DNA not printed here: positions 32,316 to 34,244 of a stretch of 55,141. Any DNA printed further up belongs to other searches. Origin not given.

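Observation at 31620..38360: LysR-linked operon coupling a PaaK-type adenylating enzyme to a four-domain rhodanese, with a DszC-like oxygenase, a flavin reductase and an amidohydrolase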

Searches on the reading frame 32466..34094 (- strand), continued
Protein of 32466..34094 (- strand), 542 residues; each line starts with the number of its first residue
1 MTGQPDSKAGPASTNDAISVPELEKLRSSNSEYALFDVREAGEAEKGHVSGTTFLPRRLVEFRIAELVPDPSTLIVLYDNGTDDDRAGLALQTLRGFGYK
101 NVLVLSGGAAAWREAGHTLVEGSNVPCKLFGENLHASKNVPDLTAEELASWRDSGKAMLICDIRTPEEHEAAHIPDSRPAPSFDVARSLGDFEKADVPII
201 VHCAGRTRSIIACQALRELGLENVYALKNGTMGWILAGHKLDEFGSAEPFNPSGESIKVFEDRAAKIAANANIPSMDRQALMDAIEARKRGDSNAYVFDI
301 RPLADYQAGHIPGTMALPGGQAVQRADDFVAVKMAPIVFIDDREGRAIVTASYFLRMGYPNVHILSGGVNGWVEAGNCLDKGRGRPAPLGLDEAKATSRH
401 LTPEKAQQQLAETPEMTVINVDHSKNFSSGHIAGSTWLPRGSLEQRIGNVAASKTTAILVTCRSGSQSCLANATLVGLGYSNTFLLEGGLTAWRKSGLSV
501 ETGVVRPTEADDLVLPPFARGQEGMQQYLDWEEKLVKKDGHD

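Call 15: find_related_loci(query=A1, collection=genome_contigs, flank=10000)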
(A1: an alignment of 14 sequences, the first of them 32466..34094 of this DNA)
Query A1 (542 aa) in genome_contigs; peptide patterns used: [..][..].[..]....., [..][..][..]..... (x = any residue, [..] = any of these).
600 stretches matched a pattern (row limit reached: there are more); 589 encode a relative of the query (tblastn E <= 1e-3); the best 80 are kept; 80 distinct loci.
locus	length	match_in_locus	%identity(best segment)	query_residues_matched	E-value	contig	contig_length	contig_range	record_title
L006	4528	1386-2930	49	5-535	3e-158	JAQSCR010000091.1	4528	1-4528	MAG: Pseudolabrys sp. isolate U-2020 MAG004 NODE_1297_length_4528_cov_4.850883, whole genome shotgun sequence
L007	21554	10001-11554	42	16-537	1e-135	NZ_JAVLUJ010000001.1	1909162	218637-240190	Pusillimonas sp. SM2304 SM2304_1, whole genome shotgun sequence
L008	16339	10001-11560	44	17-538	2e-134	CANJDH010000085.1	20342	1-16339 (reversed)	MAG: Burkholderiales bacterium isolate RH-20apr16-384 genome assembly, contig: RH-20APR16-C4504, whole genome shotgun se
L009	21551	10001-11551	45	18-538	4e-134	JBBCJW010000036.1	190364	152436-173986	MAG: Alphaproteobacteria bacterium isolate MAG_CPB_02 P10B_000000020118, whole genome shotgun sequence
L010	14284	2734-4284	44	17-538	4e-127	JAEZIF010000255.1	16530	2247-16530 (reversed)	MAG: Proteobacteria bacterium isolate OH_CDB_172 k127_1336695, whole genome shotgun sequence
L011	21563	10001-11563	41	13-537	2e-120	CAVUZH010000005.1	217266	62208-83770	MAG: uncultured delta proteobacterium isolate MFD05567.bin.2.276 genome assembly, contig: contig_127588, whole genome sh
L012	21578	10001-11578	42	11-538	2e-119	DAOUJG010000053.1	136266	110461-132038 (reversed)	MAG TPA_asm: Dehalococcoidia bacterium isolate S32_251 k113_2140817, whole genome shotgun sequence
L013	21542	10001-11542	41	18-535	3e-117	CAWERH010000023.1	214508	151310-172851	MAG: uncultured delta proteobacterium isolate MFD09212.bin.2.27 genome assembly, contig: contig_21807, whole genome shot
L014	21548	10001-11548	39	18-535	2e-115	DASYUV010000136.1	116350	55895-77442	MAG TPA_asm: Candidatus Binatia bacterium isolate SMAG_U4604 k141_655839, whole genome shotgun sequence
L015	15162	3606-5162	39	15-537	4e-114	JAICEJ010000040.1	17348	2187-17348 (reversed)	MAG: Candidatus Binatia bacterium isolate BD_FP_2_bin.16 k141_629352_length_17348_cov_17.1479, whole genome shotgun sequ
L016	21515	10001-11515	42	23-535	1e-113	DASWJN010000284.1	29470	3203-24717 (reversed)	MAG TPA_asm: Candidatus Methylomirabilota bacterium isolate SMAG_U2896 k141_265501, whole genome shotgun sequence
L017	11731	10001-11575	40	17-538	6e-112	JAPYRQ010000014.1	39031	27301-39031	MAG: Dehalococcoidia bacterium isolate PW3.metabat2.181 PW3_1508_length_39031_cov_8.084334, whole genome shotgun sequenc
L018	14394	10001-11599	42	17-538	1e-111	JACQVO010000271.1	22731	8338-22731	MAG: Candidatus Methylomirabilota bacterium isolate NC_groundwater_1465_Ag_S-0.65um_65_48 S_p65_S5_coassembly_k141_48958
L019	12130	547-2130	41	17-538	7e-111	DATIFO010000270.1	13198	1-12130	MAG TPA_asm: Candidatus Methylomirabilis sp. isolate SMAG_U16397 k141_1706923, whole genome shotgun sequence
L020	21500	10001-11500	42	32-535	6e-111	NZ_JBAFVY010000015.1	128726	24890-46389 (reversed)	Xanthobacter tagetidis DSM 11602 strain KA Contig015, whole genome shotgun sequence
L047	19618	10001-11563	34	12-538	5e-82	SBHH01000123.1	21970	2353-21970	MAG: Alphaproteobacteria bacterium isolate M3012 scaffold_659_1, whole genome shotgun sequence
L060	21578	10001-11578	34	10-542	9e-77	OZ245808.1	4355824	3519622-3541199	MAG: Sneathiella sp. isolate 08a295f6-9e11-4336-b638-1630ba82a4f3 genome assembly, chromosome: 1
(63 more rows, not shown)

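Call 31: find_encoding_contigs(protein=P0063, flank=10000, max_places=1)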
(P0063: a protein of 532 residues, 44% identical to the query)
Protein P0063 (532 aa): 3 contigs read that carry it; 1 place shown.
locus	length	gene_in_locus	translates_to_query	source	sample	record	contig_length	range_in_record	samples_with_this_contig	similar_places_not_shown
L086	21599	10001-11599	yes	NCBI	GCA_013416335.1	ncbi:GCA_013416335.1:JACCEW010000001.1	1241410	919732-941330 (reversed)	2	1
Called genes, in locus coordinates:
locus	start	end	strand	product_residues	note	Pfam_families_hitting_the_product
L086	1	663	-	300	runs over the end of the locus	PF00126:HTH_1, PF03466:LysR_substrate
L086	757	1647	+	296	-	PF02668:TauD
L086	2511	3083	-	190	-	PF01965:DJ-1_PfpI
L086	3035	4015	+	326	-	PF01965:DJ-1_PfpI, PF00165:HTH_AraC, PF12833:HTH_18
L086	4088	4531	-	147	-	PF00383:dCMP_cyt_deam_1, PF14437:MafB19-deam, PF14439:Bd3614-deam (weak)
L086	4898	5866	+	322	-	PF03401:TctC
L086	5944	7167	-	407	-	PF04412:AcnX, PF28403:AcnX_2nd, PF28406:AcnX_3rd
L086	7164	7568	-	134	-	PF01989:AcnX_swivel_put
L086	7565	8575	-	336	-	PF03401:TctC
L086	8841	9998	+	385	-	PF02771:Acyl-CoA_dh_N, PF02770:Acyl-CoA_dh_M, PF00441:Acyl-CoA_dh_1, PF08028:Acyl-CoA_dh_2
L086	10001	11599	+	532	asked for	PF00581:Rhodanese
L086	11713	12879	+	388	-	PF02771:Acyl-CoA_dh_N, PF02770:Acyl-CoA_dh_M, PF00441:Acyl-CoA_dh_1, PF08028:Acyl-CoA_dh_2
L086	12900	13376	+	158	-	PF01613:Flavin_Reduct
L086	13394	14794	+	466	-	PF00501:AMP-binding (faint), PF14535:AMP-binding_C_2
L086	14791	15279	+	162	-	PF01613:Flavin_Reduct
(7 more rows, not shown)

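Call 32: find_encoding_contigs(protein=P0078, flank=10000, max_places=1)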
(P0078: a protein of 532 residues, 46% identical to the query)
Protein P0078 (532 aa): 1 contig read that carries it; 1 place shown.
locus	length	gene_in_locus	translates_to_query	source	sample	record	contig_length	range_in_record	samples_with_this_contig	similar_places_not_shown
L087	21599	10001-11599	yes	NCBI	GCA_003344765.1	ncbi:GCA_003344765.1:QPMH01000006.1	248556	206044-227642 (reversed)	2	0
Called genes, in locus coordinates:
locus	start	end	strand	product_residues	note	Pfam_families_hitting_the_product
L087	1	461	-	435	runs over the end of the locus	PF06808:DctM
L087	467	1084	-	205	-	PF04290:DctQ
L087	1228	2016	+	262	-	PF00106:adh_short, PF08659:KR, PF13561:adh_short_C2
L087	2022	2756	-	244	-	PF00378:ECH_1, PF16113:ECH_2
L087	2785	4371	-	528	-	PF00890:FAD_binding_2, PF03486:HI0933_like (faint), PF12831:FAD_oxidored (weak), PF00890:FAD_binding_2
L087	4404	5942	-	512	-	PF01039:Carboxyl_trans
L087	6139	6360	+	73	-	PF00364:Biotin_lipoyl, PF25917:BSH_RND, PF25973:BSH_CzcB (faint), PF25984:BSH_YknX (faint)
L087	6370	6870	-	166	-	PF01613:Flavin_Reduct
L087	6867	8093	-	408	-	PF02515:CoA_transf_3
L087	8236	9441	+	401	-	PF02771:Acyl-CoA_dh_N, PF02770:Acyl-CoA_dh_M, PF00441:Acyl-CoA_dh_1, PF08028:Acyl-CoA_dh_2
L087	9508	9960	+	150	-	PF13452:FAS1_DH_region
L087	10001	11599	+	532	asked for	PF00581:Rhodanese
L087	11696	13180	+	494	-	PF08541:ACP_syn_III_C (weak), PF01796:OB_ChsH2_C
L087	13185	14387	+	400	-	PF00108:Thiolase_N, PF02803:Thiolase_C (weak), PF22691:Thiolase_C_1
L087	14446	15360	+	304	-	PF00106:adh_short, PF08659:KR, PF13561:adh_short_C2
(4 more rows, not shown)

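Call 33: find_encoding_contigs(protein=P0016, flank=10000, max_places=1)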
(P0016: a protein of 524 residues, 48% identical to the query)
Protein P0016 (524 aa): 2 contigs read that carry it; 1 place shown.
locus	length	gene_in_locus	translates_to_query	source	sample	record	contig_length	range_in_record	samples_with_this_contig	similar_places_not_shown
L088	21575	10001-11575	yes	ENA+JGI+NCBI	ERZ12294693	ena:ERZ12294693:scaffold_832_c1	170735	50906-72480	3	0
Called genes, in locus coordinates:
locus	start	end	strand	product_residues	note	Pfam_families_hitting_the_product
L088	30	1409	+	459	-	PF03972:MmgE_PrpD_N, PF19305:MmgE_PrpD_C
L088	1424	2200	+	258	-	PF00106:adh_short, PF08659:KR, PF01370:Epimerase (weak), PF13561:adh_short_C2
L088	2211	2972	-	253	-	PF00285:Citrate_synt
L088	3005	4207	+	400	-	PF02515:CoA_transf_3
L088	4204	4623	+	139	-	PF01989:AcnX_swivel_put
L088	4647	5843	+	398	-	PF04412:AcnX, PF28403:AcnX_2nd, PF28406:AcnX_3rd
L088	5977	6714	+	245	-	PF00392:GntR, PF07702:UTRA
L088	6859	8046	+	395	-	PF02771:Acyl-CoA_dh_N, PF02770:Acyl-CoA_dh_M, PF00441:Acyl-CoA_dh_1, PF08028:Acyl-CoA_dh_2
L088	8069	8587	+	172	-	PF01613:Flavin_Reduct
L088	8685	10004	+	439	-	PF00501:AMP-binding (weak), PF14535:AMP-binding_C_2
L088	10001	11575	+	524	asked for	PF00581:Rhodanese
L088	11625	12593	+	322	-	PF03401:TctC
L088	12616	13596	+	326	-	PF03401:TctC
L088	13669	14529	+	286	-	PF22622:MFE-2_hydrat-2_N, PF13452:FAS1_DH_region (faint), PF01575:MaoC_dehydratas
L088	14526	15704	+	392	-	PF02771:Acyl-CoA_dh_N, PF02770:Acyl-CoA_dh_M, PF00441:Acyl-CoA_dh_1, PF08028:Acyl-CoA_dh_2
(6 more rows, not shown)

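Call 52: search_solved_structures(query=window:32466-34094:-, max_evalue=0.00001)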
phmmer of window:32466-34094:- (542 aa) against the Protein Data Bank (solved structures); distinct sequences matched with E-value up to 0.00001: 8.
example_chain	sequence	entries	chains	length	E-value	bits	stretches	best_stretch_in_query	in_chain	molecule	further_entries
1yt8_A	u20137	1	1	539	1.4e-70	241.6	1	29-542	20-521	thiosulfate sulfurtransferase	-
6mxv_A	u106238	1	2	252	5.3e-21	77.9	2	24-114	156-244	Rhodanese-like family protein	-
1qxn_A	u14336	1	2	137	1.6e-07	33.5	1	393-498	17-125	sulfide dehydrogenase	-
3k9r_A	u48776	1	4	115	3.7e-06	28.9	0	30-116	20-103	Alr3790 protein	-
3hix_A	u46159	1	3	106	4.3e-06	28.7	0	30-116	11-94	Alr3790 protein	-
1urh_A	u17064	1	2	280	4.3e-06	28.7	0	160-326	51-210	3-MERCAPTOPYRUVATE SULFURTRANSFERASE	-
2kl3_A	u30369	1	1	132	4.4e-06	28.7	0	30-117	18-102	Alr3790 protein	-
3ilm_A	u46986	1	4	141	6.1e-06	28.2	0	30-117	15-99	Alr3790 protein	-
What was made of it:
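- On Four-domain rhodanese family of PDB 1yt8 (3MDO/Msdo-partnered sulfurtransferases): E 1.4e-70 over residues 29-542 (call 52).
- Full-length homology to 1yt8 (call 52).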

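Call 53: search_protein_families(library=padloc, proteins=[window:32466-34094:-], max_evalue=0.001)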
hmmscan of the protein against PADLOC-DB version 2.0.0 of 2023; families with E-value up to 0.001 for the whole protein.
window:32466-34094:- (542 aa): 0 families
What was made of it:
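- Tried and rejected: No defence-system hits for the rhodanese or the ligase (call 53).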

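Call 70: search_protein_families(library=pfam, proteins=[L020:2858-4132:-, L020:4042-5679:-, L020:5676-7214:-, L020:7618-8121:-, L020:8289-9443:+, L020:11590-13260:-, L020:11371-13785:+, L020:15101-15880:+, L020:17557-18993:+, L020:19117-21042:+], max_evalue=0.0001)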
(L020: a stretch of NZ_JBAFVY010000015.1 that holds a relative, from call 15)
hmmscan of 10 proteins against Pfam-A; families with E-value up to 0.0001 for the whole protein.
L020:2858-4132:- (424 aa): 0 families

L020:4042-5679:- (545 aa): 5 families
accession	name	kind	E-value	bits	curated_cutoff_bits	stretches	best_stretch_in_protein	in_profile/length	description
PF00890.30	FAD_binding_2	-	2e-45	156.1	20.4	1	19-513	1-412/414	FAD binding domain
PF01266.30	DAO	-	9.3e-12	45.6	27.9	1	19-221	1-209/353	FAD dependent oxidoreductase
PF12831.13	FAD_oxidored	-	1.2e-08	35.1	27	1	19-68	1-50/416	FAD dependent oxidoreductase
PF03486.20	HI0933_like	-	6.3e-08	32.8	50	1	19-62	2-45/244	HI0933-like protein Rossmann domain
PF01494.25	FAD_binding_3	-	1.1e-05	25.3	22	1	17-218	1-158/349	FAD binding domain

L020:5676-7214:- (512 aa): 2 families
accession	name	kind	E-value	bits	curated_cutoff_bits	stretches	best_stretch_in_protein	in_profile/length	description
PF01039.27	Carboxyl_trans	-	2.5e-111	373.2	22.3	1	30-500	4-480/493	Carboxyl transferase domain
PF03255.19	ACCA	-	1.1e-05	25.2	23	0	308-402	93-195/310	Acetyl co-enzyme A carboxylase carboxyltransferase-like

L020:7618-8121:- (167 aa): 1 family
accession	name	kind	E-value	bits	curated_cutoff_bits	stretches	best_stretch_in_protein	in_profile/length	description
PF01613.24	Flavin_Reduct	-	1.4e-38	132.9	27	1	16-161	1-152/153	Flavin reductase like domain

L020:8289-9443:+ (384 aa): 4 families
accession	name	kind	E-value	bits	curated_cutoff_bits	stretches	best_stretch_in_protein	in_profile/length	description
PF00441.29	Acyl-CoA_dh_1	-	3.3e-41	141.3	22.4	1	234-374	11-150/150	Acyl-CoA dehydrogenase, C-terminal domain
PF02771.21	Acyl-CoA_dh_N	-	4.1e-19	69.4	22.9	1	6-116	1-113/113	Acyl-CoA dehydrogenase, N-terminal domain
PF08028.16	Acyl-CoA_dh_2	-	8.6e-17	62.1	22.7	1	241-349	3-120/134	Acyl-CoA dehydrogenase, C-terminal domain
PF02770.24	Acyl-CoA_dh_M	-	9.5e-16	58.2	33.3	1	121-211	2-95/97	Acyl-CoA dehydrogenase, middle domain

L020:11590-13260:- (556 aa): 2 families
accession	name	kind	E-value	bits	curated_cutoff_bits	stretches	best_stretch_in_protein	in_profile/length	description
PF00155.27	Aminotran_1_2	-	2.1e-28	100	19.7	1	209-535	18-355/361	Aminotransferase class I and II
PF00392.27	GntR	-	7.1e-13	48.5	27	1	111-173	2-64/64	Bacterial regulatory proteins, gntR family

L020:11371-13785:+ (804 aa): 0 families

L020:15101-15880:+ (259 aa): 4 families
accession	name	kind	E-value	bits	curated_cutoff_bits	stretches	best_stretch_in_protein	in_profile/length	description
PF13561.12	adh_short_C2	-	9.9e-65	218.8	27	1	15-253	1-234/236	Enoyl-(Acyl carrier protein) reductase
PF00106.31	adh_short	-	2.1e-58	197.5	26.6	1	10-196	2-188/195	short chain dehydrogenase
PF08659.16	KR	-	4.3e-19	69.6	22.6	1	11-170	3-162/180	KR domain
PF23441.1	SDR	-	4.1e-08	33.4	27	1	9-253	8-254/258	SDR-like rossmann domain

L020:17557-18993:+ (478 aa): 5 families
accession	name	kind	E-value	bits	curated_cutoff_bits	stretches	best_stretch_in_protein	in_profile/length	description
PF02786.22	CPSase_L_D2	-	3.1e-61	207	19.8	1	130-339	1-209/211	Carbamoyl-phosphate synthase L chain, ATP binding domain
PF00289.28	Biotin_carb_N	-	4.1e-44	150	25.5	1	17-124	2-109/110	Biotin carboxylase, N-terminal domain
PF02785.25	Biotin_carb_C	-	2.6e-37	127.7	32.4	1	354-460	1-106/108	Biotin carboxylase C-terminal domain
PF07478.18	Dala_Dala_lig_C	-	9.2e-09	35.5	24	1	160-308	28-174/204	D-ala D-ala ligase C-terminus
PF02222.28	ATP-grasp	-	7.1e-06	26.2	27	1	156-309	18-162/179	ATP-grasp domain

L020:19117-21042:+ (641 aa): 0 families
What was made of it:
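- Tried and rejected: The parts of L020 that I annotated show no molybdenum hydroxylase, only the same ACAD, ligase, carboxylase and reductase families (call 70).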
